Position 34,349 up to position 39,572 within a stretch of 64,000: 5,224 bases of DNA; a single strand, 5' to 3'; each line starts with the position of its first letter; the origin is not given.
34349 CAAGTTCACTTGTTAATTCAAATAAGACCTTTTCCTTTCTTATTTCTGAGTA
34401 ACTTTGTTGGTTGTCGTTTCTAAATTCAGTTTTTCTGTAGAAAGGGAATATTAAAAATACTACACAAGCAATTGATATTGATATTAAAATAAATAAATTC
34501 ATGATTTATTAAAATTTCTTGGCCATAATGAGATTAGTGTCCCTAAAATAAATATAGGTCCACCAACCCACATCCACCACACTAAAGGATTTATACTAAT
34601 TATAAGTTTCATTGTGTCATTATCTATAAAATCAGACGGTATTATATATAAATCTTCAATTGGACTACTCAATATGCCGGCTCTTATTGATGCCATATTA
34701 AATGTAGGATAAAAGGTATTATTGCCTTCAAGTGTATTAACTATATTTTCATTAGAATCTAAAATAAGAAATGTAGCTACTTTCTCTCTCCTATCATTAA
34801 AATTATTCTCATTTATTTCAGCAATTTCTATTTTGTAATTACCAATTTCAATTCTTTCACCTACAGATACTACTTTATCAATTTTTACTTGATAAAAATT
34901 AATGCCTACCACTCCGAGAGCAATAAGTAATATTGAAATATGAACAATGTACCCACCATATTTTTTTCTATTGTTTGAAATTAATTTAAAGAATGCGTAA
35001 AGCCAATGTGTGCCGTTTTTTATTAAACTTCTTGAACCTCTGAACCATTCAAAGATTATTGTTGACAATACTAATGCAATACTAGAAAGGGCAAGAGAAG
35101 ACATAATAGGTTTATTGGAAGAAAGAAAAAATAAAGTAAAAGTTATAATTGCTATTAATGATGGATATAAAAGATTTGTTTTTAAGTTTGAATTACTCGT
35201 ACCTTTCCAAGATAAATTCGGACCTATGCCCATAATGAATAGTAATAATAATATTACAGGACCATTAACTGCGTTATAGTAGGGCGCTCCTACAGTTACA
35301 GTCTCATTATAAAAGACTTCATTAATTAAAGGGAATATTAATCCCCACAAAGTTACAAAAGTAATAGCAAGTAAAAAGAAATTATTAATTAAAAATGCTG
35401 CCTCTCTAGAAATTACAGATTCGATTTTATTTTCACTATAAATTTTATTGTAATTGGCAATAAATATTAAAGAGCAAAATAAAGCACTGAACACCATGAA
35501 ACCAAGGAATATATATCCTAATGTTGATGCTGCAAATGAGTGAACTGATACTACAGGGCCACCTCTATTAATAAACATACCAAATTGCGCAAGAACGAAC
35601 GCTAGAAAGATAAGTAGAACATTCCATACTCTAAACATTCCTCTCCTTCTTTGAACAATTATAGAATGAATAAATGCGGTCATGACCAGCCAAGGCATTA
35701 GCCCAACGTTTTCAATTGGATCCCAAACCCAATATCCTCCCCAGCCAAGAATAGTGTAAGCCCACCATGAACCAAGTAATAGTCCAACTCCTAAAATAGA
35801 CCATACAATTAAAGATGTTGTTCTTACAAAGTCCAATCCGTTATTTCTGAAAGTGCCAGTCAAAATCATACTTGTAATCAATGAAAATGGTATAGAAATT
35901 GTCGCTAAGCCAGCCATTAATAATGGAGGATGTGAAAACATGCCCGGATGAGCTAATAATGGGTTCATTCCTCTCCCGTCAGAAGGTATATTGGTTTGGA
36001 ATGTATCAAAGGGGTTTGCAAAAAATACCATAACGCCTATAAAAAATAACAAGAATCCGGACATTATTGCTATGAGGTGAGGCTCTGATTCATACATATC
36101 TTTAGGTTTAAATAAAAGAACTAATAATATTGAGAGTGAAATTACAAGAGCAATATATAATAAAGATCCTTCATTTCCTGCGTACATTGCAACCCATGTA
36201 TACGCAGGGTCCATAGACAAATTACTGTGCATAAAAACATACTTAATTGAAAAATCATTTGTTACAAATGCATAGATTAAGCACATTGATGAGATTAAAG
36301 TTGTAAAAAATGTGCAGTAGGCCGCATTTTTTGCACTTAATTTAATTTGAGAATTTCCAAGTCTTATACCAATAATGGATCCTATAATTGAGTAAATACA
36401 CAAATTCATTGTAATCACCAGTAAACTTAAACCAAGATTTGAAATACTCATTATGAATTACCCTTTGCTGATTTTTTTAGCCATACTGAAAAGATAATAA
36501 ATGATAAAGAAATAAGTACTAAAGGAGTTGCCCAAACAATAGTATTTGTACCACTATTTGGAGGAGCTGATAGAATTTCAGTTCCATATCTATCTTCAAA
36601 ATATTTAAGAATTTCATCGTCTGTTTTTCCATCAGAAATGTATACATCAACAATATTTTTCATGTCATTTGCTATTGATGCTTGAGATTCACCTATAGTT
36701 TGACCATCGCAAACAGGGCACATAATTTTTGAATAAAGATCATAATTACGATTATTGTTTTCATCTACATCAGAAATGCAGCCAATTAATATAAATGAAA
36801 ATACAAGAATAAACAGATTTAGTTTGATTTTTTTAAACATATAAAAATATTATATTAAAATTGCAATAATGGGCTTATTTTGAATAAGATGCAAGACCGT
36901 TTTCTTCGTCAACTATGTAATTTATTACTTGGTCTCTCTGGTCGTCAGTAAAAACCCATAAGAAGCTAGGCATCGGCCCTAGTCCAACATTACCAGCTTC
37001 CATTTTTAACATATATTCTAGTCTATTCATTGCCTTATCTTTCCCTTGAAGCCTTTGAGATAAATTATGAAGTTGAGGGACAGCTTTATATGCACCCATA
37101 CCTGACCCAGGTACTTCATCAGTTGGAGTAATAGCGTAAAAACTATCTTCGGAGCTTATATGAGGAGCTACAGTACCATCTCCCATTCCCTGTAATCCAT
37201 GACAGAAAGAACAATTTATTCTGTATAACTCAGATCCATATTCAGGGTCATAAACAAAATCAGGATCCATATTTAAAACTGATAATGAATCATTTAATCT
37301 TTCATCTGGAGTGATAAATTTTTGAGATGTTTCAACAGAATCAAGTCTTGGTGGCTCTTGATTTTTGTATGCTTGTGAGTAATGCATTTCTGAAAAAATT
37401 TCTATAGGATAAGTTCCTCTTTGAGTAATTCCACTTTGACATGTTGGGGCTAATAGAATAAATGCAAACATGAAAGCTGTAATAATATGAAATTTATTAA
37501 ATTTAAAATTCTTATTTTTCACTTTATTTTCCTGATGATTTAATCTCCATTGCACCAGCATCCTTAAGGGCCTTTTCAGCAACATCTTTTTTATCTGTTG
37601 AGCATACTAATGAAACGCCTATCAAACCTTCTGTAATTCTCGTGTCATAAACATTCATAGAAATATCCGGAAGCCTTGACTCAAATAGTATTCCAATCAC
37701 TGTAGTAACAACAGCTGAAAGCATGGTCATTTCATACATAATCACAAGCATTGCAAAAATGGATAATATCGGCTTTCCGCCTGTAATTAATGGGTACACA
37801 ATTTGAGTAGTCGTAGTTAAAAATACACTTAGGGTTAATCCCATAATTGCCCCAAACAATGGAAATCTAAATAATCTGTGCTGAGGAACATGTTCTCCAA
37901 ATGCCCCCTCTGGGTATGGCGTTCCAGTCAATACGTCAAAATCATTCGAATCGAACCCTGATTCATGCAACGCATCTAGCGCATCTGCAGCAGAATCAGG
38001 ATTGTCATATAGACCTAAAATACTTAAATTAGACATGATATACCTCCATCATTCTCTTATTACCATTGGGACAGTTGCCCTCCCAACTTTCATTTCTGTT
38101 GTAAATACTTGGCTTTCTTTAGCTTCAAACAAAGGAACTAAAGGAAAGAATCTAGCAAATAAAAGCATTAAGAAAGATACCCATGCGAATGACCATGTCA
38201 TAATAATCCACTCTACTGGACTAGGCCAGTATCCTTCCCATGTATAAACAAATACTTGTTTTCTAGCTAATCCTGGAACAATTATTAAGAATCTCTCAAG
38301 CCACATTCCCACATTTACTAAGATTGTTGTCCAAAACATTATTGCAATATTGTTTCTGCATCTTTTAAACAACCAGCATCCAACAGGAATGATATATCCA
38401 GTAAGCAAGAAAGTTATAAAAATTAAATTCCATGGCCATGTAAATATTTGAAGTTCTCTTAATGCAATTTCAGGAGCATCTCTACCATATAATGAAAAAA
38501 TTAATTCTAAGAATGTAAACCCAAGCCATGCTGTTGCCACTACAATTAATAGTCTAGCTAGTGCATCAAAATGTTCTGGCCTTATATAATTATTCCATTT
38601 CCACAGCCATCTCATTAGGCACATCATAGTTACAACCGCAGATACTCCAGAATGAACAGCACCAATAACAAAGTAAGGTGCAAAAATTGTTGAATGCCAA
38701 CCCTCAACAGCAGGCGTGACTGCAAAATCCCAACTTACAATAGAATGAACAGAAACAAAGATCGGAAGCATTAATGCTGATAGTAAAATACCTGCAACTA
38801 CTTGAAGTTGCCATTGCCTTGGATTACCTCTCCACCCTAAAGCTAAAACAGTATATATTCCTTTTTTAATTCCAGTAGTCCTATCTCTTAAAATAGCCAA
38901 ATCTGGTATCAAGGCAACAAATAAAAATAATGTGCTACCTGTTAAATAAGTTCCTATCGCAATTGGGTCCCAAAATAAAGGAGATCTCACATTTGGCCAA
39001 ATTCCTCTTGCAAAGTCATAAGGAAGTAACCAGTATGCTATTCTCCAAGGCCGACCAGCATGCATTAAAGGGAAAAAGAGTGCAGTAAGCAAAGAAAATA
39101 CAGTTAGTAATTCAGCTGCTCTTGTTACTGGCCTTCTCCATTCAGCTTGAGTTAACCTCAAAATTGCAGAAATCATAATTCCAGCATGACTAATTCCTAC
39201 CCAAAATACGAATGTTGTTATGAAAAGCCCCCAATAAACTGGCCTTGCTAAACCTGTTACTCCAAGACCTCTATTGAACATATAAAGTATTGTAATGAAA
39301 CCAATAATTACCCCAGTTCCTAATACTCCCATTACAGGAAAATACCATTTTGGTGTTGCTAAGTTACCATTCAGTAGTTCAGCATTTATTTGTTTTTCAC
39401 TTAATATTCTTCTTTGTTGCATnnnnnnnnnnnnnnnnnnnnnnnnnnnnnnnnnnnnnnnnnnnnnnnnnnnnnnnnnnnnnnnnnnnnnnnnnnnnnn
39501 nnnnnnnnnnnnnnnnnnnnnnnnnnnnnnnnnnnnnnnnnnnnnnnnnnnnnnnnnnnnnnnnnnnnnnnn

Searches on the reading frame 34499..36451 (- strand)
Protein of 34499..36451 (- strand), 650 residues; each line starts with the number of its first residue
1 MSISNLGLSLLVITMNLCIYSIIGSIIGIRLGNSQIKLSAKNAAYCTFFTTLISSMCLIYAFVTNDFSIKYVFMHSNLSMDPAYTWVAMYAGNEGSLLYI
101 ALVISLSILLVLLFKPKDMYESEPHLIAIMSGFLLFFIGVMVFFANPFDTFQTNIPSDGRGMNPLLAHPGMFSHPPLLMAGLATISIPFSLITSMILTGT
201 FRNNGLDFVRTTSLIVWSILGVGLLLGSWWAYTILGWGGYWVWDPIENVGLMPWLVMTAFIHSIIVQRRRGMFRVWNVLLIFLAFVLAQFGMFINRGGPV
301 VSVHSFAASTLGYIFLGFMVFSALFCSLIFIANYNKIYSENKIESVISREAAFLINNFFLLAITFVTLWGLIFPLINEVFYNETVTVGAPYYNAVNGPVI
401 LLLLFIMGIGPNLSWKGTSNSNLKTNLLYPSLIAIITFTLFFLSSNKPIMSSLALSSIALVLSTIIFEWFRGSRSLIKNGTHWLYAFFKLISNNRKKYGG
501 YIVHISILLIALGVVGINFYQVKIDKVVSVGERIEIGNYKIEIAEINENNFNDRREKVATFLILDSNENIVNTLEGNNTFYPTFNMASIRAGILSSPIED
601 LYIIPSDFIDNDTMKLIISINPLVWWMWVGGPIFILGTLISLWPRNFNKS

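Call 53: search_protein_families(library=pfam, proteins=[window:34499-36451:-], max_evalue=0.00001)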
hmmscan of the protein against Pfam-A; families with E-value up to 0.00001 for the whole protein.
window:34499-36451:- (650 aa): 2 families
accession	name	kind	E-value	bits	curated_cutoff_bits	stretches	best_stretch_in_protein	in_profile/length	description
PF16327.10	CcmF_C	-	3.7e-49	168.1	28.7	1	327-643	11-321/323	Cytochrome c-type biogenesis protein CcmF C-terminal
PF01578.25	Cytochrom_C_asm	-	1.1e-23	84.4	29.9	1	94-294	5-203/212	Cytochrome C assembly protein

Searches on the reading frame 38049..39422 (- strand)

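Call 53: search_protein_families(library=pfam, proteins=[window:38049-39422:-], max_evalue=0.00001)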
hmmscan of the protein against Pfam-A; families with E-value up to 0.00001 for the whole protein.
window:38049-39422:- (457 aa): 1 family
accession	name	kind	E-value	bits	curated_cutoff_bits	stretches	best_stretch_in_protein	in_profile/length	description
PF03916.19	NrfD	-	6.7e-21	75.7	25.8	1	55-386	2-310/313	Polysulphide reductase, NrfD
